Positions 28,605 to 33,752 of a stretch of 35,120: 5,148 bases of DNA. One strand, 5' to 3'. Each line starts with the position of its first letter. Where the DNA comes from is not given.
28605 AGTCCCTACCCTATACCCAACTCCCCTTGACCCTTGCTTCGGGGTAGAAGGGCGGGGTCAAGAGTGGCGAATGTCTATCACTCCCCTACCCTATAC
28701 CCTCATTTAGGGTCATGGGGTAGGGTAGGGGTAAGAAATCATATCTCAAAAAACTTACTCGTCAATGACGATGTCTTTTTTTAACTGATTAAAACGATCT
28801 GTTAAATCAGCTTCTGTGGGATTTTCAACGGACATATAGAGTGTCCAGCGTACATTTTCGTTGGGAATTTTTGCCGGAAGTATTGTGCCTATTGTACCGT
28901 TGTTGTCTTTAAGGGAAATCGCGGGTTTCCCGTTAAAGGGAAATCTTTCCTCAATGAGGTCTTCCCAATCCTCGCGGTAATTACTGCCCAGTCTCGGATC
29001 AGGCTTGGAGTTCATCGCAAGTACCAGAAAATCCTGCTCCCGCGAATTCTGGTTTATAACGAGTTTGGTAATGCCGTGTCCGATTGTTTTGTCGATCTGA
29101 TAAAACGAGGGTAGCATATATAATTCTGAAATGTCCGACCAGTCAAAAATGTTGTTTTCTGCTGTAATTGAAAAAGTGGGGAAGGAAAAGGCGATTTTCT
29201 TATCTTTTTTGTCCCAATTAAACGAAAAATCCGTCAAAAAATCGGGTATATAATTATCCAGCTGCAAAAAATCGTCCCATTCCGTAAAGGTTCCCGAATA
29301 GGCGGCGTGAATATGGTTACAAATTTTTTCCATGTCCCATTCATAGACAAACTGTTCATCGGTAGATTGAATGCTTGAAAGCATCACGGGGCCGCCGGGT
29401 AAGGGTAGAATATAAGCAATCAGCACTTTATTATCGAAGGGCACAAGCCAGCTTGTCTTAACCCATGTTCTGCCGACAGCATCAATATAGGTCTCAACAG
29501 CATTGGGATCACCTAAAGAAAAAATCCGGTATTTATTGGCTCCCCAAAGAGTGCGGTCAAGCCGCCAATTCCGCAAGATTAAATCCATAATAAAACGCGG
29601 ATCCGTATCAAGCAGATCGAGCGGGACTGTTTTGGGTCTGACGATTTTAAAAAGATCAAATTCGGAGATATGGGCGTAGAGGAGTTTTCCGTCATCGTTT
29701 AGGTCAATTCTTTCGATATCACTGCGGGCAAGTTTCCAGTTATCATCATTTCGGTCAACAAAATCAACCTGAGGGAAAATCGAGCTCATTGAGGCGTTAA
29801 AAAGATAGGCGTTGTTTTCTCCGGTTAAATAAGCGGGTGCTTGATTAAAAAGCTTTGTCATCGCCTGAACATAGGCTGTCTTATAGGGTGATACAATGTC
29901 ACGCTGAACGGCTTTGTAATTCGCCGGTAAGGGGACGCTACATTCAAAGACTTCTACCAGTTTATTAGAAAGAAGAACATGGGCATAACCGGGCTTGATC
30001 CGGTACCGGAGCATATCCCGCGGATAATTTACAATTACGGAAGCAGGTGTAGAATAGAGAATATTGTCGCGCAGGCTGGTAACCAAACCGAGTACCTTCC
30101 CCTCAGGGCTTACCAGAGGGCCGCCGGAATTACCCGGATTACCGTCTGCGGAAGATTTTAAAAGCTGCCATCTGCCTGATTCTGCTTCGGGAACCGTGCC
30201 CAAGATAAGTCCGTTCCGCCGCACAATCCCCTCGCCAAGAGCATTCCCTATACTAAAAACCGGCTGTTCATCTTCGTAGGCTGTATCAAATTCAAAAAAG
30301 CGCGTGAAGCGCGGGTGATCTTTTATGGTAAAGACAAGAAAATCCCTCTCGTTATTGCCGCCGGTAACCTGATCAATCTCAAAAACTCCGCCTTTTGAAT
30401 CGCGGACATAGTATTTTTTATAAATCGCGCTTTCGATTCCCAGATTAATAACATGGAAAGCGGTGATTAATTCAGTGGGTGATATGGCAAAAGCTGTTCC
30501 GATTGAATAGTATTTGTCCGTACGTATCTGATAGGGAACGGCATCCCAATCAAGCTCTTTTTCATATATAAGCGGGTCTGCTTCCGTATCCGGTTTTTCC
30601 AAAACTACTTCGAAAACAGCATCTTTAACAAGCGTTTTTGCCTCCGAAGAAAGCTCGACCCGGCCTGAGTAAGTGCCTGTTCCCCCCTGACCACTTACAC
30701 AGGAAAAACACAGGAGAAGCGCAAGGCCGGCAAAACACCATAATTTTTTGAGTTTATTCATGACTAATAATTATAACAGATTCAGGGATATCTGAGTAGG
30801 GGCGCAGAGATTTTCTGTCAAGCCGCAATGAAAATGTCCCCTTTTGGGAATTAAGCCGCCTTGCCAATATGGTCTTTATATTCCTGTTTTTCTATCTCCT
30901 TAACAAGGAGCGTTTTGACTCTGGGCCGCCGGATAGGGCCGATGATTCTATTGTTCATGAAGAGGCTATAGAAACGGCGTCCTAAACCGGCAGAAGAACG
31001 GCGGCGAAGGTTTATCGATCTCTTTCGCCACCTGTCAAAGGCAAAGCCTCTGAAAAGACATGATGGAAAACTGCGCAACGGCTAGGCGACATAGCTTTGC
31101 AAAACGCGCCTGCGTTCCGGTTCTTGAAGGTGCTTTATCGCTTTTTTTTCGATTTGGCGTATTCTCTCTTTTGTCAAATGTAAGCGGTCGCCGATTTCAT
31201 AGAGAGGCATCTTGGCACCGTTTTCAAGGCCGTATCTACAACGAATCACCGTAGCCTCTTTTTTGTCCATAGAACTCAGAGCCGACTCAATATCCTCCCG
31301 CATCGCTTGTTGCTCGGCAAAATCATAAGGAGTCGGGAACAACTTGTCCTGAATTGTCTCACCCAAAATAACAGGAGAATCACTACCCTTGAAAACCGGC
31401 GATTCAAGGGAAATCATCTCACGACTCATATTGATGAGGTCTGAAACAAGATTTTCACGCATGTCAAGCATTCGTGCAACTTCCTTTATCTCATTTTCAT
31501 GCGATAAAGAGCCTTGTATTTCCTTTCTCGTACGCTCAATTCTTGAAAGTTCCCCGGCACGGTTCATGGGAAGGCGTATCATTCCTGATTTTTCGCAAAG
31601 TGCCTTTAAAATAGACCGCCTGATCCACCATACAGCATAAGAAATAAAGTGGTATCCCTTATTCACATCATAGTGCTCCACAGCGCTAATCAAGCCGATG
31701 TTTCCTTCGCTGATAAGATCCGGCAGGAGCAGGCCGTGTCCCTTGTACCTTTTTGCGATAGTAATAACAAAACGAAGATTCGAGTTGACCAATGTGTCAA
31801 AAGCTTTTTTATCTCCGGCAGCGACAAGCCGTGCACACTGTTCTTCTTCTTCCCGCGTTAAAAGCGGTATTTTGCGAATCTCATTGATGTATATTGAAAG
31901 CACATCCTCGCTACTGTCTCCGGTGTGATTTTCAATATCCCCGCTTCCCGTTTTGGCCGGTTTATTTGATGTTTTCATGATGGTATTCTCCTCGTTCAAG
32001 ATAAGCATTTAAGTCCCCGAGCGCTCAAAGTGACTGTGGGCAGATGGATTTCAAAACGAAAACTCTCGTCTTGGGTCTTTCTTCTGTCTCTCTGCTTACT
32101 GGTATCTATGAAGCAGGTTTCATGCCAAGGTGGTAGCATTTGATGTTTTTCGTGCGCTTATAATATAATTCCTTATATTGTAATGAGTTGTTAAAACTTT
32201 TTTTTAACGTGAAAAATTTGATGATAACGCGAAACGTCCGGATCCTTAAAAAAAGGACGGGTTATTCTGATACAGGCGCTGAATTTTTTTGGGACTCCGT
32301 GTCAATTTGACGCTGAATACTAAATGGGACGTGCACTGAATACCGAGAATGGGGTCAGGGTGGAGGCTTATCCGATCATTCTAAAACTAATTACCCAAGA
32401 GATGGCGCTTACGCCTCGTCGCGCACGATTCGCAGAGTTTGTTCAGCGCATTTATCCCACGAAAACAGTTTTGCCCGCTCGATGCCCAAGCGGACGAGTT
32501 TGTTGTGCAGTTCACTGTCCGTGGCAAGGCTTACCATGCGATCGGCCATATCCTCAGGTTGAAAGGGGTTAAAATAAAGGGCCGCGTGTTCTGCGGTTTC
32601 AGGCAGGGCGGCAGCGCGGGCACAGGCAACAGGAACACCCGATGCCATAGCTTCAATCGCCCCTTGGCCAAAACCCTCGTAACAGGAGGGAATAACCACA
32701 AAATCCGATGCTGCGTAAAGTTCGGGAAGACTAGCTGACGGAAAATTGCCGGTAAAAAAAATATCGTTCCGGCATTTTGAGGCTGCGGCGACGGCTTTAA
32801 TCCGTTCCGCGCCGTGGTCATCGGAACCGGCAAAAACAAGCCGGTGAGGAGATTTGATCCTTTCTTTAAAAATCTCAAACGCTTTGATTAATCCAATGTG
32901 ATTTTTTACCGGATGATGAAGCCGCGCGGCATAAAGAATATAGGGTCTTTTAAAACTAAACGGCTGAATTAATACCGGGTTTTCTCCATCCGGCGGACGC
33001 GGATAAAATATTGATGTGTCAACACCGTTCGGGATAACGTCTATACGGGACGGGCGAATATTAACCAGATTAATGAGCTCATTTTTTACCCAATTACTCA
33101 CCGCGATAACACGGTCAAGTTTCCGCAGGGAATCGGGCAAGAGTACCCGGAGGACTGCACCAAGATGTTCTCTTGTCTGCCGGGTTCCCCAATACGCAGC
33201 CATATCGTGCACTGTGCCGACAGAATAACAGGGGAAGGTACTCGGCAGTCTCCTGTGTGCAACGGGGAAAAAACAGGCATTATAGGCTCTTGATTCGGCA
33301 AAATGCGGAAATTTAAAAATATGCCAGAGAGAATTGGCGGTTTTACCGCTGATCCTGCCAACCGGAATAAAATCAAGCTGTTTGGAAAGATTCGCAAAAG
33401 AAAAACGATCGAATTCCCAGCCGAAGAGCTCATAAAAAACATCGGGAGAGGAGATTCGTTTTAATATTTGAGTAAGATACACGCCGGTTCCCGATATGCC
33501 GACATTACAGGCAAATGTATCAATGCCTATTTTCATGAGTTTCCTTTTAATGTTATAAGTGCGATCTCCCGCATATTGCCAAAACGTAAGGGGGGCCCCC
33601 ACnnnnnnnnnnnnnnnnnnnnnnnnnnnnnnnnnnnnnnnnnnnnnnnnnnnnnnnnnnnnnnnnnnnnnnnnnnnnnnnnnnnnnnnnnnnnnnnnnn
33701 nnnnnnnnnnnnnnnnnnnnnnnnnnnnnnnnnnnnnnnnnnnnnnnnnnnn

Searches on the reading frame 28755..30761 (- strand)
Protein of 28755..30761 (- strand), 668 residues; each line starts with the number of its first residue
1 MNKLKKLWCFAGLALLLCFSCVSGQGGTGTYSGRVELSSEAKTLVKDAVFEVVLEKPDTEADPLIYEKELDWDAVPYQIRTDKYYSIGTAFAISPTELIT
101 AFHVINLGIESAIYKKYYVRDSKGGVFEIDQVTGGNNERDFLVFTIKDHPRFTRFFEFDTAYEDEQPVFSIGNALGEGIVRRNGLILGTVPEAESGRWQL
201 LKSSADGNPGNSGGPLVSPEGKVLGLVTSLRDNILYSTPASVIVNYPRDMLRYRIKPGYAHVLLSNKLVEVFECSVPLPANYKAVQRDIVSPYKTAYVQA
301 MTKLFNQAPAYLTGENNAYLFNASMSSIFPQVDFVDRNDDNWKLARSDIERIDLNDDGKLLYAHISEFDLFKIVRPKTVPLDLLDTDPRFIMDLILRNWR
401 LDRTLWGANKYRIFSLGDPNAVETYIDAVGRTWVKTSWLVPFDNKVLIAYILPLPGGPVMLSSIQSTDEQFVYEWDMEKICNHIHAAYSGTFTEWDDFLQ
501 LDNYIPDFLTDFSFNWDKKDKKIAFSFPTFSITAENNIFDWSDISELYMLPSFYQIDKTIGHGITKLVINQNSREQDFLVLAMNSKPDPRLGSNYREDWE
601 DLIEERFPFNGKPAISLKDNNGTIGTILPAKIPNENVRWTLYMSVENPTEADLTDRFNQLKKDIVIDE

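Call 14: search_protein_families(library=pfam, proteins=[window:28755-30761:-], max_evalue=0.01)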
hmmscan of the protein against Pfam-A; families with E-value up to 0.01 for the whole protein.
window:28755-30761:- (668 aa): 2 families
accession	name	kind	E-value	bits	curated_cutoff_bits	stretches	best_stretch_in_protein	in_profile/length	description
PF13365.12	Trypsin_2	-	8.1e-14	53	27.6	1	88-226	1-144/144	Trypsin-like peptidase domain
PF00089.32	Trypsin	-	0.00083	19.7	20.6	1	89-229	28-197/220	Trypsin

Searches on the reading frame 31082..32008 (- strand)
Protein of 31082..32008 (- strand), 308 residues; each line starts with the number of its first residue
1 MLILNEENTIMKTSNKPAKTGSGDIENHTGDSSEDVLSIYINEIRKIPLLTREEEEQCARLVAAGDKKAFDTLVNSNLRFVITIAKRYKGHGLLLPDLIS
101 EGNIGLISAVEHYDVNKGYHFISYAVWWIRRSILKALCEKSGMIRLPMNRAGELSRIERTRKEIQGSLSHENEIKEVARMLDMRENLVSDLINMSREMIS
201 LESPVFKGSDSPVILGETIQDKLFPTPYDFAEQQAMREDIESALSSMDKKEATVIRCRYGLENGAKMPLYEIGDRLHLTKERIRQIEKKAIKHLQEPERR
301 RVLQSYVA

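Call 47: search_protein_families(library=pfam, proteins=[window:31082-32008:-], max_evalue=0.00001)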
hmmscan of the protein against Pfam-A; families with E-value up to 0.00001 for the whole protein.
window:31082-32008:- (308 aa): 4 families
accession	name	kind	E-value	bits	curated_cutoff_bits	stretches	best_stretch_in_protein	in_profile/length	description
PF04542.20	Sigma70_r2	-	7.8e-17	61.3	24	1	73-137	1-65/71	Sigma-70 region 2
PF04545.22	Sigma70_r4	-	1.7e-14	53.5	24.1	1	243-296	1-50/50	Sigma-70, region 4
PF00140.25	Sigma70_r1_2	-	6.6e-11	42.4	22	1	35-67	1-33/34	Sigma-70 factor, region 1.2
PF04539.22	Sigma70_r3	-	2.9e-09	37.3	25.3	1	154-226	3-73/78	Sigma-70 region 3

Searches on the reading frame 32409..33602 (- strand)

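Call 47: search_protein_families(library=pfam, proteins=[window:32409-33602:-], max_evalue=0.00001)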
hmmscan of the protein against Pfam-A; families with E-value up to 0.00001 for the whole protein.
window:32409-33602:- (397 aa): 5 families
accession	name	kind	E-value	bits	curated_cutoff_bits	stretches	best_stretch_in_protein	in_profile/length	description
PF00534.26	Glycos_transf_1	-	4.6e-27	95.1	26.4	1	218-371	14-167/172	Glycosyl transferases group 1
PF13692.12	Glyco_trans_1_4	-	3.5e-24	86.1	27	1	219-362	1-142/142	Glycosyl transferases group 1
PF13439.12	Glyco_transf_4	-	8e-14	52.5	28.5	1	122-197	94-169/170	Glycosyltransferase Family 4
PF20706.3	GT4-conflict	-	8.8e-08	32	26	1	163-331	148-314/385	Family 4 Glycosyltransferase in conflict systems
PF13579.12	Glyco_trans_4_4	-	3.1e-06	28.1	29.7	1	122-193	94-158/158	Glycosyl transferase 4-like domain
